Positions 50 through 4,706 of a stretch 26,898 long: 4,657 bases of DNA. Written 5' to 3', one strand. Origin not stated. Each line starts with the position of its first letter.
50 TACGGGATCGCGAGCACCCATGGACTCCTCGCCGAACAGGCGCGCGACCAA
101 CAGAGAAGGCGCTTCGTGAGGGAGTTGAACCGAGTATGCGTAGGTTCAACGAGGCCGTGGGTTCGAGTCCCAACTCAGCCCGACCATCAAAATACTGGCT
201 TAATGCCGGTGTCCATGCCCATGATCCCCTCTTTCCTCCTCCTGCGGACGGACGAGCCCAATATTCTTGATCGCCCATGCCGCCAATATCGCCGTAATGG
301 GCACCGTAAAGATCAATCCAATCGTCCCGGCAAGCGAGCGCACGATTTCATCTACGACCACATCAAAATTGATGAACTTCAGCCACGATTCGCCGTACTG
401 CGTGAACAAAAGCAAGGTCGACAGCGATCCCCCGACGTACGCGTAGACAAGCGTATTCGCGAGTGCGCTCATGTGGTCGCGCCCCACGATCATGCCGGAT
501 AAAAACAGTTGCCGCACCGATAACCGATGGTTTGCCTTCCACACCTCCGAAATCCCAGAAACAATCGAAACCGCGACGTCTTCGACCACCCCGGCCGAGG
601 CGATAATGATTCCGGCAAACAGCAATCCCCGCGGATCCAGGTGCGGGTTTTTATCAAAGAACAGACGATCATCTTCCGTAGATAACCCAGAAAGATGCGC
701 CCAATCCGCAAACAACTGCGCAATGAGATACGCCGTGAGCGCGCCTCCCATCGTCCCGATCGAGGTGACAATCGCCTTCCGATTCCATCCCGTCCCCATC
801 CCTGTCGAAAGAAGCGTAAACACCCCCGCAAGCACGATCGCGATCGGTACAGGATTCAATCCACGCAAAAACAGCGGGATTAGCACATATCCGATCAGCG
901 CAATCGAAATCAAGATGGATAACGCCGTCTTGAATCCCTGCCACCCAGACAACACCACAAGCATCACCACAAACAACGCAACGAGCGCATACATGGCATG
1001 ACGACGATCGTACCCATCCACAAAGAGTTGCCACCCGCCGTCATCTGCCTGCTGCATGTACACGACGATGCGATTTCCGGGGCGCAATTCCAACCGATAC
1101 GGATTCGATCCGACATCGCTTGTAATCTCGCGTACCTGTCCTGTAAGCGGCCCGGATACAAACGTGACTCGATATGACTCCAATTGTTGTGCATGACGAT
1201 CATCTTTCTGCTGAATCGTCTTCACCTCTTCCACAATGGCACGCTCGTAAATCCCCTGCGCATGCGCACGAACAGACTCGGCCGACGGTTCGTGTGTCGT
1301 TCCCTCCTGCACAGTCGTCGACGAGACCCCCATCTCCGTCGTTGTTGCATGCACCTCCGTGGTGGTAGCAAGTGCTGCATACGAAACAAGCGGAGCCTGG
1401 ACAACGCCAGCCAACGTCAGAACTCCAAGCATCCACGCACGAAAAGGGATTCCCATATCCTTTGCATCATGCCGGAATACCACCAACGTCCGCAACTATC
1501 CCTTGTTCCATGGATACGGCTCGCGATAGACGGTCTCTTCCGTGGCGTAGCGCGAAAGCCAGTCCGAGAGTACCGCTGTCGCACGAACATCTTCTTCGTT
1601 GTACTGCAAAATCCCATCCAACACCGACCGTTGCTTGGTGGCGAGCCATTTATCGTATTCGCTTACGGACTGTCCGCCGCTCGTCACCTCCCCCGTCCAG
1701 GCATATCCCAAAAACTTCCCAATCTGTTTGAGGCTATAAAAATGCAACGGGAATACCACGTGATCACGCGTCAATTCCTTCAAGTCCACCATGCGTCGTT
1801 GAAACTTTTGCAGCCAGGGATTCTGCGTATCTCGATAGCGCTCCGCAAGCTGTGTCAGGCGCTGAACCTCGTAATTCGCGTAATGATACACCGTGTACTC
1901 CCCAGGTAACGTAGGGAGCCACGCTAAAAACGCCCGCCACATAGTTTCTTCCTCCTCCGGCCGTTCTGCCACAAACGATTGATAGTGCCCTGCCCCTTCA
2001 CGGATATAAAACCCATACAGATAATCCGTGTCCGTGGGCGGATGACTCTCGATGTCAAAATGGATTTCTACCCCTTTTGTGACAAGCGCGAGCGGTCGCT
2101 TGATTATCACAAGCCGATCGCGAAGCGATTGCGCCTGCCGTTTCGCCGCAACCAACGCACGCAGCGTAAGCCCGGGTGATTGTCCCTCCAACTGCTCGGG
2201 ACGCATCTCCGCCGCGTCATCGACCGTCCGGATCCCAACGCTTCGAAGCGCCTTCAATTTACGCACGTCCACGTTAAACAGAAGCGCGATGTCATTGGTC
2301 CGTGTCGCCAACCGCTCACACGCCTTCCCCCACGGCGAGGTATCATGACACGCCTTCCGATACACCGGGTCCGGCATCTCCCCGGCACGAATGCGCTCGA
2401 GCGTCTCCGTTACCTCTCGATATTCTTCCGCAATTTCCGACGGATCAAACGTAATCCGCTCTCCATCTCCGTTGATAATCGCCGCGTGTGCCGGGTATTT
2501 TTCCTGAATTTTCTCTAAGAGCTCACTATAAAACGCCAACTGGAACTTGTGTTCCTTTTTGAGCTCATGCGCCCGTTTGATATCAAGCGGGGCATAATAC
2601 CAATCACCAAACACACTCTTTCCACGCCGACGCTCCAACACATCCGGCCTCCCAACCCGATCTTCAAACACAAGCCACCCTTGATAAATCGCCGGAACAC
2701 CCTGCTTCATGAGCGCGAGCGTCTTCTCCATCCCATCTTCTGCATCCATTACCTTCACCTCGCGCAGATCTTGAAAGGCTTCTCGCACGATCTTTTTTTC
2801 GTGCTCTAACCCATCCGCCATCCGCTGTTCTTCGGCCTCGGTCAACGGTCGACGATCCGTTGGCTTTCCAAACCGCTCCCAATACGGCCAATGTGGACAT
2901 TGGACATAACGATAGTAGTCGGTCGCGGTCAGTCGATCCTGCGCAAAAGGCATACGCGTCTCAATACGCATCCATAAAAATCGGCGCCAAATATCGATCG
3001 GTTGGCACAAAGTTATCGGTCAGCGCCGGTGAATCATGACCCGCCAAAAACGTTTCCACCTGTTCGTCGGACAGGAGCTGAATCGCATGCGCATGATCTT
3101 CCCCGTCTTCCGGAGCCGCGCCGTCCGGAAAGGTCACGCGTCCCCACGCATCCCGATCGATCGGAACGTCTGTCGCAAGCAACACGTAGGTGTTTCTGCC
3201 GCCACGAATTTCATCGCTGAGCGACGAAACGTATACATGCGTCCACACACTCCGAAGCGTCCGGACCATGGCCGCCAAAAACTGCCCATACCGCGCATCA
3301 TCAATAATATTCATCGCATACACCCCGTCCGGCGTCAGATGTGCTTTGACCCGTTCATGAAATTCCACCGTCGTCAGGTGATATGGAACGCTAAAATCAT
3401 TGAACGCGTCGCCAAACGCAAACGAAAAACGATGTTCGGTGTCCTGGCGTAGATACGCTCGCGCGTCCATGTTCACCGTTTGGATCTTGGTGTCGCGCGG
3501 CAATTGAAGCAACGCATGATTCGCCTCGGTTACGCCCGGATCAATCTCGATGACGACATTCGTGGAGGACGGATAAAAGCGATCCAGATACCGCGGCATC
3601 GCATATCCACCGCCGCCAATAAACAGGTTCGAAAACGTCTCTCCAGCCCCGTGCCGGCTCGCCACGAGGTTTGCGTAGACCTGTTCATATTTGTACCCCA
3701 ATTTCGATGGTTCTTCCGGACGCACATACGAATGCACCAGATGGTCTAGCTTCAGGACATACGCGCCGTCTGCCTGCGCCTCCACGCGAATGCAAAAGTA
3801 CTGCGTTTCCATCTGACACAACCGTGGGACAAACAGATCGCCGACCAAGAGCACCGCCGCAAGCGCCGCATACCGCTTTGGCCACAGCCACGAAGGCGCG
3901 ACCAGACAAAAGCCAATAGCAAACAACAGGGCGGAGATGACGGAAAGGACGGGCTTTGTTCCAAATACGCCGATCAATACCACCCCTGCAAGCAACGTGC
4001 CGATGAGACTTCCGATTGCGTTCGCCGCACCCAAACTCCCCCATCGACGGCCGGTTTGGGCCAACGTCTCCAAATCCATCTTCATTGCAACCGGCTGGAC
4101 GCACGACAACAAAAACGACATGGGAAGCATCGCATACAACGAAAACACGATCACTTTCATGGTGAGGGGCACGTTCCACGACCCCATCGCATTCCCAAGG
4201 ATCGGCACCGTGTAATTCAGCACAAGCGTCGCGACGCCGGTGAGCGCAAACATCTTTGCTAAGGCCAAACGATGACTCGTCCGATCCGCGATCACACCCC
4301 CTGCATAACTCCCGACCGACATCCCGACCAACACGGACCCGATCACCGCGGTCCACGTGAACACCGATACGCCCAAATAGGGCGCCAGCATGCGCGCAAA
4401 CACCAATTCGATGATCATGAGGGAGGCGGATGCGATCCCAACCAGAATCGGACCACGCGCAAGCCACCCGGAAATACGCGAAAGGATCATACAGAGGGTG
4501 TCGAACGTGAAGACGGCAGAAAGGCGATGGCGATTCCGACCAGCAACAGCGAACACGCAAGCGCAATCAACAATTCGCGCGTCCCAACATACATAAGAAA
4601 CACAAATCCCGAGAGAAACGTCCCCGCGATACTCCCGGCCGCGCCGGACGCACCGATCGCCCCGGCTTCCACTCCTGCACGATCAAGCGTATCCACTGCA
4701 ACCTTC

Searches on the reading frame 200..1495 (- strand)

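Call 9: search_protein_families(library=pfam, proteins=[window:200-1495:-], max_evalue=0.001)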
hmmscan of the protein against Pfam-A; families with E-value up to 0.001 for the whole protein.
window:200-1495:- (431 aa): 1 family
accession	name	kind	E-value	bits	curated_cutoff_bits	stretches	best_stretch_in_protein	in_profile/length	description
PF07907.16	YibE_F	-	1.5e-70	237.9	27.2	1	169-407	2-241/241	YibE/F-like protein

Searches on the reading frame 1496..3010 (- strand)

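Call 9: search_protein_families(library=pfam, proteins=[window:1496-3010:-], max_evalue=0.001)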
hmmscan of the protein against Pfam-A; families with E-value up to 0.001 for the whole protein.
window:1496-3010:- (504 aa): 2 families
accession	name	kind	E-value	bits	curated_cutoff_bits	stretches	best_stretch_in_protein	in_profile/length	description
PF13482.12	RNase_H_2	-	2.5e-30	106.1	22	1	317-485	2-164/165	RNase_H superfamily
PF11074.14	DUF2779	-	1.2e-06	29.2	23.3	1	345-421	43-119/126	Domain of unknown function(DUF2779)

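Call 11: search_protein_families(library=padloc, proteins=[window:1496-3010:-], max_evalue=0.001)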
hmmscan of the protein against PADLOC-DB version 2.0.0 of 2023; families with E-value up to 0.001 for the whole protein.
window:1496-3010:- (504 aa): 6 families
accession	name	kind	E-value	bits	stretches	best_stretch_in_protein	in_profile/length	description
PDLC00943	Cas4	-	8.6e-09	33.6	1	105-222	53-170/180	CRISPR-associated protein Cas4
PDLC01250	Cas4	-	6.7e-08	31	1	34-222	8-159/168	"CAS-I,CAS-II,CAS-III,CAS-IV,CAS-V,CAS-VI; acquisition_associated"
PDLC01447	Cas4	-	1.8e-06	26.6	1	26-222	4-149/161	"CAS-I,CAS-II,CAS-III,CAS-IV,CAS-V,CAS-VI; acquisition_associated"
PDLC00060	DruK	-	6.4e-06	23.7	1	119-209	144-232/347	PD-(D/E)XK nuclease superfamily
PDLC00944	Cas4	-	4.8e-05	21.6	1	120-222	68-168/177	Cas4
PDLC01611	Cas4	-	0.00013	20.3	1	121-222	54-148/158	"CAS-I,CAS-II,CAS-III,CAS-IV,CAS-V,CAS-VI; acquisition_associated"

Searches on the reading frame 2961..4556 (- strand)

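Call 9: search_protein_families(library=pfam, proteins=[window:2961-4556:-], max_evalue=0.001)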
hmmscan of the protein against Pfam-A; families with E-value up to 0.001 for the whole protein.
window:2961-4556:- (531 aa): 0 families

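Call 11: search_protein_families(library=padloc, proteins=[window:2961-4556:-], max_evalue=0.001)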
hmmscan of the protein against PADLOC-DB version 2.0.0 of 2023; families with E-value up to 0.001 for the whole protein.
window:2961-4556:- (531 aa): 1 family
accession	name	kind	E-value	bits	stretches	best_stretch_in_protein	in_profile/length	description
PDLC04134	mad2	-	1.8e-05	21.8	1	326-462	312-444/492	mads_2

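Call 84: search_protein_families(library=pfam, proteins=[window:2961-4556:-], max_evalue=1)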
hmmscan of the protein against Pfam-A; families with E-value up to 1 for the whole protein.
window:2961-4556:- (531 aa): 2 families
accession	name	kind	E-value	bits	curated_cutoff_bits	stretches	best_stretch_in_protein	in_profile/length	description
PF01564.23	Spermine_synth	-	0.0011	19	22.9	1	311-415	23-130/186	Spermine/spermidine synthase domain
PF17086.10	HV_small_capsid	-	0.098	13.4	25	0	333-368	25-62/77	Small capsid protein of Herpesviridae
